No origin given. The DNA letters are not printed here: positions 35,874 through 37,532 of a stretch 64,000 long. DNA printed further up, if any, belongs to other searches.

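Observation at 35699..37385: ECF-sigma-divergent large surface protein with pseudo-LPXTG (IPTTG) C-terminal anchor and structured 325-bp control region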

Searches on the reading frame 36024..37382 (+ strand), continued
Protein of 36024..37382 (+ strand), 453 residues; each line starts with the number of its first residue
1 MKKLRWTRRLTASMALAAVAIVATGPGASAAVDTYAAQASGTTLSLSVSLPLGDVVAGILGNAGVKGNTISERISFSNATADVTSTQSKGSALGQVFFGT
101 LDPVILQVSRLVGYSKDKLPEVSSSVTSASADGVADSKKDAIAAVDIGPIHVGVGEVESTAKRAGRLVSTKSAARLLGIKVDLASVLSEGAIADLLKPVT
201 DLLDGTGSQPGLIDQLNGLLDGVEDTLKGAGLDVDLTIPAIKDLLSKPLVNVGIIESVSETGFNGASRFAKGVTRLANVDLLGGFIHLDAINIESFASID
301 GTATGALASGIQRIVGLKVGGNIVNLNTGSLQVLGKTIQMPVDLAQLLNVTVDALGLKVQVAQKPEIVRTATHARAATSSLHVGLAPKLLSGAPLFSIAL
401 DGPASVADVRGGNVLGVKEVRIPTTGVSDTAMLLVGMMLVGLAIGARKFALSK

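Call 52: find_encoding_contigs(protein=P0103, flank=10000, max_places=2)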
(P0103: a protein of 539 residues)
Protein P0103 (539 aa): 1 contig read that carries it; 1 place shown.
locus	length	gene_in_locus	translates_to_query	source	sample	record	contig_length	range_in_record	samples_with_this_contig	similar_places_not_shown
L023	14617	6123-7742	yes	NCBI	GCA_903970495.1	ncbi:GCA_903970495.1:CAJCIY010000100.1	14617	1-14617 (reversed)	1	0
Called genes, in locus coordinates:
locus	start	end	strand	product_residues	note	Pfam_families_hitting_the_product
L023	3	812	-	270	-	?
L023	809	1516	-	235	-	PF06971:Put_DNA-bind_N, PF02629:CoA_binding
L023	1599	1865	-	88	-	PF00462:Glutaredoxin (weak), PF05768:Glrx-like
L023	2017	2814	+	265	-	PF00188:CAP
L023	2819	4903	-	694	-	PF00912:Transgly, PF00905:Transpeptidase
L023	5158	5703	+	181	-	PF07638:Sigma70_ECF, PF04542:Sigma70_r2, PF08281:Sigma70_r4_2, PF04545:Sigma70_r4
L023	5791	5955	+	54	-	-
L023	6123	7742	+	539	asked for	-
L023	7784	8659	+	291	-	PF00702:Hydrolase, PF12710:HAD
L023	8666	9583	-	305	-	PF01553:Acyltransferase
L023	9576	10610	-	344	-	PF01073:3Beta_HSD, PF01370:Epimerase, PF16363:GDP_Man_Dehyd (weak)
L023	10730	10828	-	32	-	PF08213:COX24_C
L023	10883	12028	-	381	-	PF00850:Hist_deacetyl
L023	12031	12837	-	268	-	PF03807:F420_oxidored, PF14748:P5CR_dimer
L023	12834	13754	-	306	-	PF01619:Pro_dh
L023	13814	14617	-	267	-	?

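Call 53: search_protein_families(library=ncbifam, proteins=[L001:4063-4749:+, L004:4405-5043:+, L020:2087-2722:+, L023:5158-5703:+, L001:4858-5952:+, P0041, P0044, P0072, P0040, P0014], max_evalue=0.01)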
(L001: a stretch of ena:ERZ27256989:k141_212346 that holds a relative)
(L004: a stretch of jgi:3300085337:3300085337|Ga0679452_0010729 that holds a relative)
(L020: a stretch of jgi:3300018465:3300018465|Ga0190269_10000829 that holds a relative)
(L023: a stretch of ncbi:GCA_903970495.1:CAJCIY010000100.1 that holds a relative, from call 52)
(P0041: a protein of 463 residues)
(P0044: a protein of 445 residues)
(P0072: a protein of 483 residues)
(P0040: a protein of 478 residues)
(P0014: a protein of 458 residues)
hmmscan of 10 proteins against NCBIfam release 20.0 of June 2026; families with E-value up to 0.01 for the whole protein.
L001:4063-4749:+ (228 aa): 76 families (the best 25 are shown)
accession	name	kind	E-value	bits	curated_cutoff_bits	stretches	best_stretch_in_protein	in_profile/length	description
TIGR02952.1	Sig70_famx2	equivalog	3.2e-47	160.6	206.45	1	47-219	1-169/170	ECF subfamily RNA polymerase sigma factor, BldN family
NF007227.0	PRK09645.1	subfamily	9.1e-28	97.3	202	1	50-225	6-174/177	sigma-70 family RNA polymerase sigma factor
NF007220.0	PRK09639.1-5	equivalog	8.1e-23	81.1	260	1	57-219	3-163/181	RNA polymerase sigma factor SigX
NF007217.0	PRK09639.1-1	equivalog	1e-22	80.9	239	1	56-219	2-164/194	RNA polymerase sigma factor SigX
NF009166.1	PRK12513.1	equivalog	1.1e-22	80.7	206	1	45-215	10-181/193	RNA polymerase sigma factor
TIGR02937.1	sigma70-ECF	superfamily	1.5e-22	80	42.9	1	57-218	1-163/165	sigma-70 family RNA polymerase sigma factor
NF007230.0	PRK09648.1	subfamily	4e-20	72.4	209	1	40-221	9-190/195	RNA polymerase sigma factor ShbA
NF009168.0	PRK12515.1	subfamily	4e-20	72.1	236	1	37-220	5-179/189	RNA polymerase sigma factor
NF007216.0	PRK09638.1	equivalog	1.2e-19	70.7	194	1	45-219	6-173/180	RNA polymerase sigma factor SigY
NF010500.0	PRK13919.1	subfamily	1.4e-19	71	226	1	38-218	7-181/186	putative RNA polymerase sigma E protein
TIGR02950.1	SigM_subfam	subfamily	2.6e-19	69.6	147.95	1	61-219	4-157/159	RNA polymerase sigma factor, SigM family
NF004113.0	PRK05602.1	equivalog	7.6e-19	68.2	208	1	38-221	27-202/211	RNA polymerase sigma factor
TIGR02989.1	Sig-70_gvs1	subfamily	8e-18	64.9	124.55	1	57-217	1-155/158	RNA polymerase sigma-70 factor, Rhodopirellula/Verrucomicrobium family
NF007228.0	PRK09646.1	subfamily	1.6e-17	63.8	226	1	39-207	12-177/194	ECF RNA polymerase sigma factor SigK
NF007231.0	PRK09649.1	equivalog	2.1e-17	63.5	219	1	36-217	3-175/185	RNA polymerase sigma factor SigC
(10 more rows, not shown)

L004:4405-5043:+ (212 aa): 71 families (the best 25 are shown)
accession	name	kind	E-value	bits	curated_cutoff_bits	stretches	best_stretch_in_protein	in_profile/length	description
TIGR02952.1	Sig70_famx2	equivalog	1.2e-45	155.4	206.45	1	33-205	1-169/170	ECF subfamily RNA polymerase sigma factor, BldN family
NF007227.0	PRK09645.1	subfamily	9.3e-27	94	202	1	37-204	7-168/177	sigma-70 family RNA polymerase sigma factor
NF007220.0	PRK09639.1-5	equivalog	1.3e-25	90.3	260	1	43-206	3-164/181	RNA polymerase sigma factor SigX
NF007217.0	PRK09639.1-1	equivalog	4.6e-24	85.3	239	1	43-206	3-165/194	RNA polymerase sigma factor SigX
TIGR02937.1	sigma70-ECF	superfamily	3.5e-21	75.5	42.9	1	43-203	1-162/165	sigma-70 family RNA polymerase sigma factor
NF009166.1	PRK12513.1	equivalog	5.9e-21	75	206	1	32-204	11-184/193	RNA polymerase sigma factor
TIGR02950.1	SigM_subfam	subfamily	5.6e-19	68.5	147.95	1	47-204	4-156/159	RNA polymerase sigma factor, SigM family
NF007216.0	PRK09638.1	equivalog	3.1e-18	66.1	194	1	32-204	7-172/180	RNA polymerase sigma factor SigY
NF009168.0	PRK12515.1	subfamily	2.5e-17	63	236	1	32-205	11-178/189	RNA polymerase sigma factor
NF007230.0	PRK09648.1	subfamily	3e-17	63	209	1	29-208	12-191/195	RNA polymerase sigma factor ShbA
NF004113.0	PRK05602.1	equivalog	7.3e-17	61.7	208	1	32-206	34-201/211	RNA polymerase sigma factor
NF009172.0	PRK12519.1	subfamily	1.5e-16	60.5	222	1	32-202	18-185/194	RNA polymerase sigma factor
NF009195.0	PRK12543.1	subfamily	4.3e-16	58.9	197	1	27-210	4-182/192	RNA polymerase sigma factor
TIGR02989.1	Sig-70_gvs1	subfamily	9.1e-16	58.2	124.55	1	43-203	1-155/158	RNA polymerase sigma-70 factor, Rhodopirellula/Verrucomicrobium family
NF007228.0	PRK09646.1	subfamily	2.1e-15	56.9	226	1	24-193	11-177/194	ECF RNA polymerase sigma factor SigK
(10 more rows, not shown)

L020:2087-2722:+ (211 aa): 88 families (the best 25 are shown)
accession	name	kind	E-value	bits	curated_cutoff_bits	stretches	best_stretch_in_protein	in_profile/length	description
TIGR02952.1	Sig70_famx2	equivalog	5.5e-61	205.4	206.45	1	34-205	1-170/170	ECF subfamily RNA polymerase sigma factor, BldN family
NF007227.0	PRK09645.1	subfamily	3.2e-28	98.8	202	1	36-207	5-172/177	sigma-70 family RNA polymerase sigma factor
TIGR02937.1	sigma70-ECF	superfamily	2e-26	92.6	42.9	1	45-202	2-162/165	sigma-70 family RNA polymerase sigma factor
NF009166.1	PRK12513.1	equivalog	1.3e-25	90.2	206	1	33-206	11-187/193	RNA polymerase sigma factor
NF007220.0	PRK09639.1-5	equivalog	3.7e-25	88.7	260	1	44-205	3-164/181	RNA polymerase sigma factor SigX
NF007230.0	PRK09648.1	subfamily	3.2e-24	85.8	209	1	33-202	15-186/195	RNA polymerase sigma factor ShbA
TIGR02950.1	SigM_subfam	subfamily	2.1e-23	82.9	147.95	1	49-203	5-156/159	RNA polymerase sigma factor, SigM family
NF007216.0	PRK09638.1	equivalog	8.3e-21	74.5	194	1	33-203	7-172/180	RNA polymerase sigma factor SigY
NF009168.0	PRK12515.1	subfamily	2.2e-20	72.9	236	1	33-206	11-180/189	RNA polymerase sigma factor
TIGR02989.1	Sig-70_gvs1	subfamily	3.1e-20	72.7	124.55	1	45-201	2-154/158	RNA polymerase sigma-70 factor, Rhodopirellula/Verrucomicrobium family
TIGR02939.1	RpoE_Sigma70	equivalog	5.2e-20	72.3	236.15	1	30-200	6-181/190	RNA polymerase sigma factor RpoE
NF007217.0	PRK09639.1-1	equivalog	1.2e-19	70.9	239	1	44-202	3-162/194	RNA polymerase sigma factor SigX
NF004113.0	PRK05602.1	equivalog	1.6e-19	70.3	208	1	23-205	24-201/211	RNA polymerase sigma factor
TIGR02983.1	SigE-fam_strep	subfamily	2.1e-19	70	141.55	1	42-207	4-160/162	SigE family RNA polymerase sigma factor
NF007231.0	PRK09649.1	equivalog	8.7e-19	68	219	1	26-197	7-170/185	RNA polymerase sigma factor SigC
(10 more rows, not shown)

L023:5158-5703:+ (181 aa): 85 families (the best 25 are shown)
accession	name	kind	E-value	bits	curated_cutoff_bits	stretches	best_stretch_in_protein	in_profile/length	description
TIGR02952.1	Sig70_famx2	equivalog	1.2e-60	204.3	206.45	1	4-176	1-170/170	ECF subfamily RNA polymerase sigma factor, BldN family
NF007227.0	PRK09645.1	subfamily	5.3e-28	98.1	202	1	8-177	7-171/177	sigma-70 family RNA polymerase sigma factor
TIGR02937.1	sigma70-ECF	superfamily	4.5e-27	94.7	42.9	1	14-175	1-164/165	sigma-70 family RNA polymerase sigma factor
TIGR02950.1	SigM_subfam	subfamily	3.1e-24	85.6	147.95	1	17-172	3-154/159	RNA polymerase sigma factor, SigM family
NF009166.1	PRK12513.1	equivalog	1.2e-23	83.8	206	1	4-175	12-185/193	RNA polymerase sigma factor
NF007220.0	PRK09639.1-5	equivalog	1.4e-23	83.6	260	1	14-176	3-164/181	RNA polymerase sigma factor SigX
NF007230.0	PRK09648.1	subfamily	2.6e-23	82.8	209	1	3-174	15-187/195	RNA polymerase sigma factor ShbA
NF007223.0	PRK09641.1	equivalog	1.8e-20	73.6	209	1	3-176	7-184/187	RNA polymerase sigma factor SigW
TIGR02948.1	SigW_bacill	equivalog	5.7e-20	72.2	243.1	1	4-176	8-184/187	RNA polymerase sigma factor SigW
TIGR02983.1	SigE-fam_strep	subfamily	2e-19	70.1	141.55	1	11-177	3-159/162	SigE family RNA polymerase sigma factor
NF007216.0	PRK09638.1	equivalog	2.4e-19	69.8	194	1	3-175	7-173/180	RNA polymerase sigma factor SigY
TIGR02939.1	RpoE_Sigma70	equivalog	2.1e-18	67.1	236.15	1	3-178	9-188/190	RNA polymerase sigma factor RpoE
NF006930.0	PRK09415.1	subfamily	2.4e-18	66.6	198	1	14-175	16-174/179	RNA polymerase factor sigma C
NF009172.0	PRK12519.1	subfamily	2.5e-18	66.3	222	1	3-174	18-187/194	RNA polymerase sigma factor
TIGR02989.1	Sig-70_gvs1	subfamily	2.6e-18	66.5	124.55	1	15-172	2-154/158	RNA polymerase sigma-70 factor, Rhodopirellula/Verrucomicrobium family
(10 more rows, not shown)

L001:4858-5952:+ (364 aa): 0 families

P0041 (463 aa): 0 families

P0044 (445 aa): 0 families

P0072 (483 aa): 2 families
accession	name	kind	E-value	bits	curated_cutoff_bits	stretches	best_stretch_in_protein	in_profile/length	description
NF040603.2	choice_anch_P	subfamily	0.0013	18.7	27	1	260-334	43-116/185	choice-of-anchor P family protein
NF011458.0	PRK14876.1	equivalog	0.0014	16.5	603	1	199-288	663-752/931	conjugal transfer mating pair stabilization protein TraN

P0040 (478 aa): 0 families

P0014 (458 aa): 0 families

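Call 75: predict_structure(alignment_id=A6)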
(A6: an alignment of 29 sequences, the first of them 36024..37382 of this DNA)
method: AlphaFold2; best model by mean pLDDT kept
length: 453 residues; sequences in the alignment: 29
mean_pLDDT: 65.6   pTM: 0.65
mean pLDDT of the five models: 65.6, 64.0, 63.8, 59.9, 54.9
residues with pLDDT >= 90: 0; 70-90: 235; 50-70: 130; < 50: 88
segments of 3 or more residues with pLDDT < 50: 1-30, 52-67, 412-443, 445-453
pLDDT, mean of each block of 10 residues (from residue 1): 33 27 32 71 61 47 49 64 74 65 63 66 73 79 76 82 84 82 71 72 72 77 71 70 78 85 84 84 81 83 76 73 62 61 72 71 65 72 63 65 74 37 30 38 42 45
secondary structure, 60 per line:
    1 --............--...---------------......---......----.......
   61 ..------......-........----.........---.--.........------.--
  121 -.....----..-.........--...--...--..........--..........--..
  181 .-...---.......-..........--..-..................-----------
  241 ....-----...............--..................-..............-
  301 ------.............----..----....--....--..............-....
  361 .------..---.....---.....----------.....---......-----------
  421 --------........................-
elements in order: H3-14 E35-40 E44-49 H54-62 E69-74 E76-83 E88-96 H103-111 E122-126 E134-142 E145-147 E150-152 E155-164 E167-176 E179-181 H189-195 H197-204 H212-229 H241-244 E250-264 E267-281 E286-299 E307-319 E330-333 E336-339 H342-355 E357-361 E373-377 E381-385 E396-400 E404-409 H429-452

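Call 77: fold_search(model_id=the predicted structure, library=pdb)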
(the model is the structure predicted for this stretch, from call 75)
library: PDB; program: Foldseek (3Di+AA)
matches with E <= 10: 615; with E <= 0.001: 4
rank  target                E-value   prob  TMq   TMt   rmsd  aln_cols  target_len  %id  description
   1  2x56                  2.7e-04  0.63  0.14  0.20  22.5       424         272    6  Yersinia Pestis Plasminogen Activator Pla (Native) (released 2010-07-28)
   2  7xw0_B                3.0e-04  0.51  0.13  0.19  20.7       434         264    7  Crystal structure of pOmpT (released 2023-05-31)
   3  9a34_MODEL_1_A        3.5e-04  0.66  0.15  0.19  21.8       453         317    6  Model of E. coli OmpT by in-cell photo-crosslinking MS and deep learning (released 2023-02-24)
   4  2x4m_C                9.2e-04  0.51  0.14  0.20  18.5       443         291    5  Yersinia Pestis Plasminogen Activator Pla (released 2010-07-28)
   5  2x4m_A                1.0e-03  0.60  0.16  0.22  19.4       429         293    5  Yersinia Pestis Plasminogen Activator Pla (released 2010-07-28)
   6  4dcb_A                1.0e-03  0.57  0.15  0.21  20.3       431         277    5  Y. pestis Plasminogen Activator Pla in Complex with Human Plasminogen Activation Loop Peptide ALP11 (released 2012-06-06)
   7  4ft6                  1.1e-03  0.30  0.15  0.16  20.0       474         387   12  Crystal Structure of Pseudomonas aeruginosa OccK9 (OpdG) (released 2013-07-24)
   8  2r4n_A                1.3e-03  0.25  0.15  0.15  18.4       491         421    7  Crystal structure of the long-chain fatty acid transporter FadL mutant N33A (released 2008-09-16)
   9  4d65_A                1.6e-03  0.25  0.13  0.17  21.7       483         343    8  Structure of porin Omp-Pst2 from P. stuartii; the asymmetric unit contains a dimer of trimers. (released 2016-03-09)
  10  5nxn_A                1.7e-03  0.41  0.17  0.21  16.7       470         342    8  Structure of a L5-deletion mutant of Providencia stuartii Omp-Pst1 (released 2018-02-21)
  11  7xw0_A                1.7e-03  0.30  0.13  0.18  23.5       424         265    7  Crystal structure of pOmpT (released 2023-05-31)
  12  2x4m_B                1.8e-03  0.44  0.15  0.20  20.0       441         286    6  Yersinia Pestis Plasminogen Activator Pla (released 2010-07-28)
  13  1opf_A                2.2e-03  0.44  0.16  0.21  16.8       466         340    7  THE STRUCTURE OF OMPF PORIN IN A TETRAGONAL CRYSTAL FORM (released 1995-02-07)
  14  2x55                  2.2e-03  0.28  0.13  0.18  21.9       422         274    5  Yersinia Pestis Plasminogen Activator Pla (Native) (released 2010-07-28)
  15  1t16_A                2.5e-03  0.35  0.18  0.18  16.7       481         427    8  Crystal structure of the bacterial fatty acid transporter FadL from Escherichia coli (released 2004-06-15)
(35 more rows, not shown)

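Call 78: search_solved_structures(query=A5, max_evalue=1)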
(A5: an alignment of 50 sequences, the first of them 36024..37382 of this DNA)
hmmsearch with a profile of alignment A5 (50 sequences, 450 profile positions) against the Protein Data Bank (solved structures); distinct sequences matched with E-value up to 1: 2.
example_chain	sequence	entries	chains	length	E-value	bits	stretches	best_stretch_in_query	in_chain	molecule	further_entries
1qu9_A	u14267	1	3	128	0.078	15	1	299-368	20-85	YJGF PROTEIN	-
2lch_A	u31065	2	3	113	0.59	12.1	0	175-211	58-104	Protein OR38 | computationally designed four-helix bundle protein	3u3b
